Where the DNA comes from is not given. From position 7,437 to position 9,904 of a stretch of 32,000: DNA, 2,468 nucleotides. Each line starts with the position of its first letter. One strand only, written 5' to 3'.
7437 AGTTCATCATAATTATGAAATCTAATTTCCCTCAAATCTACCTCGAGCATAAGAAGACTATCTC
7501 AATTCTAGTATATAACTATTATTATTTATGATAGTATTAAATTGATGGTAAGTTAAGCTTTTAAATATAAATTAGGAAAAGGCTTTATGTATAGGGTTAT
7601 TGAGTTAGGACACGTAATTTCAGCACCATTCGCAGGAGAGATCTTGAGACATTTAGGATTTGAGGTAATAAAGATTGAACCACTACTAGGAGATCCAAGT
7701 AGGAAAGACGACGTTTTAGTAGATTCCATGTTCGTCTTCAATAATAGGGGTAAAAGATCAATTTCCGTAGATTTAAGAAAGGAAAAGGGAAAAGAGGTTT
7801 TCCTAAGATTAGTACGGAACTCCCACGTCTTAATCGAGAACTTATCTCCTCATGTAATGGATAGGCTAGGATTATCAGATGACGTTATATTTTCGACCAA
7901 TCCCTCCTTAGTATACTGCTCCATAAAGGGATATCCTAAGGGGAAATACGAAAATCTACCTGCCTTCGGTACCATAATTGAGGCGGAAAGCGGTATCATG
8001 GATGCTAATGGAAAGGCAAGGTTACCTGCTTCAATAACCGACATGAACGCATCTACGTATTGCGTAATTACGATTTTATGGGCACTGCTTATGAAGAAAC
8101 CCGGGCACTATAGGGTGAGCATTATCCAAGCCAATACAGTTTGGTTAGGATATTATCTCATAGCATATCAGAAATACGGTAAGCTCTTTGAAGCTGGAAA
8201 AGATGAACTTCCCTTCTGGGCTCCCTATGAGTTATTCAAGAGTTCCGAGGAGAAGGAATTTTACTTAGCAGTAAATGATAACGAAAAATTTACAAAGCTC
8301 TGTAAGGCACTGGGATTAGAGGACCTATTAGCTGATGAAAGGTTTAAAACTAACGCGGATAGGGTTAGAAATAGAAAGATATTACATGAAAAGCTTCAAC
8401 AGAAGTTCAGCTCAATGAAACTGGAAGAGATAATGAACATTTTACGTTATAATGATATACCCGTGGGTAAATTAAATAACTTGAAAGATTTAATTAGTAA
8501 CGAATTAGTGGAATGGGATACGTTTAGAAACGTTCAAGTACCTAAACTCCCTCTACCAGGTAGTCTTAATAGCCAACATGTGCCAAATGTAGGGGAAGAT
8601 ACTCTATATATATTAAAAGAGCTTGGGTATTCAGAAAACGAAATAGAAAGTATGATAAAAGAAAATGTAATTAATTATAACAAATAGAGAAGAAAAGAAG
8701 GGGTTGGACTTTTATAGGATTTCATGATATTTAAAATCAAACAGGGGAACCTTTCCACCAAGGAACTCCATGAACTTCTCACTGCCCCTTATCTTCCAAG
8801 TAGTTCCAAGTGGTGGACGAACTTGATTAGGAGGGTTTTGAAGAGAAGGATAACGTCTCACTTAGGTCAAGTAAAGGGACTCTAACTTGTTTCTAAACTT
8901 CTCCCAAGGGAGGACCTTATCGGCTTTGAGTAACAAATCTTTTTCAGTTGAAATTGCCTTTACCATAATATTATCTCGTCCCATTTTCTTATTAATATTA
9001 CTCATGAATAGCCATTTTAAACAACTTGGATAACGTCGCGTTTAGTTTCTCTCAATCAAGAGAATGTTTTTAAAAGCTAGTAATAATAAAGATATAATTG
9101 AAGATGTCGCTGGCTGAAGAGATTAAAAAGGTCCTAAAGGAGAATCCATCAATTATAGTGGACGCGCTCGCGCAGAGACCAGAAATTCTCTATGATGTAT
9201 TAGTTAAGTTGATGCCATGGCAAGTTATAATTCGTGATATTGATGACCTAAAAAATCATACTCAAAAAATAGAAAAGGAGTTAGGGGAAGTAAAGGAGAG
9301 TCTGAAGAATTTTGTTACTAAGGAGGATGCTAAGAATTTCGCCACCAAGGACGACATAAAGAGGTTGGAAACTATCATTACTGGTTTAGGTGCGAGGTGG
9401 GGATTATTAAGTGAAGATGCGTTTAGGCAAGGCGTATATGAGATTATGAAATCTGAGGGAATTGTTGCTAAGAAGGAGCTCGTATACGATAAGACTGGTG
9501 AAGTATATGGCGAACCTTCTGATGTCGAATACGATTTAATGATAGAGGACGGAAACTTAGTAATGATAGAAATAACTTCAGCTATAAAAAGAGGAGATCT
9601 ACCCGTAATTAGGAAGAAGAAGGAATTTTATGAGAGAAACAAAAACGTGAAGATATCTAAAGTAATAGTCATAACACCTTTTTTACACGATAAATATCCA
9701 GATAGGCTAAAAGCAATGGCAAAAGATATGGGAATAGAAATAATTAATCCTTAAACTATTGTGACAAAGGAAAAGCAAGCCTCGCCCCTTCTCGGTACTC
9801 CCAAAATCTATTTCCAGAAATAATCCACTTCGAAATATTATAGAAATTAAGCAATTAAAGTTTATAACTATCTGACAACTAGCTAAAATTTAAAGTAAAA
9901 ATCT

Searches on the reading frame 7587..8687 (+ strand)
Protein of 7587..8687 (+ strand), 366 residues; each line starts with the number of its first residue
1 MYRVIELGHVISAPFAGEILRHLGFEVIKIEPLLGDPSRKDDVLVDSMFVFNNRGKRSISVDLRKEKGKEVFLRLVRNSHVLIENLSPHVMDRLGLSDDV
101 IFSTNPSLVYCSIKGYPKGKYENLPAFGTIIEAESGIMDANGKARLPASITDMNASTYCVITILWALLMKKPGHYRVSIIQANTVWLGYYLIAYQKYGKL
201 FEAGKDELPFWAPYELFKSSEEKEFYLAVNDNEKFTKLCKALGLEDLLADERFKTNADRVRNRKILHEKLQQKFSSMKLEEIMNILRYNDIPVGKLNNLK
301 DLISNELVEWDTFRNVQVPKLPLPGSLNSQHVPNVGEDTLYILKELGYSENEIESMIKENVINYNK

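Call 28: search_protein_families(library=pfam, proteins=[window:7587-8687:+], max_evalue=0.001)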
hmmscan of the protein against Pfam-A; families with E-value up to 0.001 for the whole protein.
window:7587-8687:+ (366 aa): 1 family
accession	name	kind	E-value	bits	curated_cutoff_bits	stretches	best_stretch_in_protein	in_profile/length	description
PF02515.22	CoA_transf_3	-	1.7e-70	238.4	23.3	1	3-308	5-323/366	CoA-transferase family III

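Call 94: search_protein_families(library=padloc, proteins=[window:7587-8687:+], max_evalue=0.001)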
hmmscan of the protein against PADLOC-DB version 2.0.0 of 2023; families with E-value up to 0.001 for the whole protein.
window:7587-8687:+ (366 aa): 0 families

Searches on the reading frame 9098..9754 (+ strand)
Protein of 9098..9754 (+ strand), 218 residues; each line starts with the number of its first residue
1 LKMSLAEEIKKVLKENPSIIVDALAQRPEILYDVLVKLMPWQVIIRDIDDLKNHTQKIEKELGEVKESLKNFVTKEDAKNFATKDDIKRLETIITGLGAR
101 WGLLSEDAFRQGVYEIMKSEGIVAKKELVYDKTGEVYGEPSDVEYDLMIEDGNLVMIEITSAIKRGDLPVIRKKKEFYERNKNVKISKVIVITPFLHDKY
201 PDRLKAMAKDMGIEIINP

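Call 28: search_protein_families(library=pfam, proteins=[window:9098-9754:+], max_evalue=0.001)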
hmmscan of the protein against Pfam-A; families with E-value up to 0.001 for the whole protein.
window:9098-9754:+ (218 aa): 2 families
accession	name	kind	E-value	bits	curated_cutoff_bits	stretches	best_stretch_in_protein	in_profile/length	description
PF07788.17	PDDEXK_10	-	2.4e-34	117.5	21.2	1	141-214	1-74/74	PD-(D/E)XK nuclease superfamily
PF12644.12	DUF3782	-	1.2e-20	73.9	24.4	1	64-140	5-78/78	Protein of unknown function (DUF3782)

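Call 94: search_protein_families(library=padloc, proteins=[window:9098-9754:+], max_evalue=0.001)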
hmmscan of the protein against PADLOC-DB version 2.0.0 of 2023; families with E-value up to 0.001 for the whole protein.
window:9098-9754:+ (218 aa): 1 family
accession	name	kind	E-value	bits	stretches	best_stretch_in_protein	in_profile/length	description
PDLC01085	C3a181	-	1.3e-09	36.3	1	51-191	79-207/226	Diadenylate cyclase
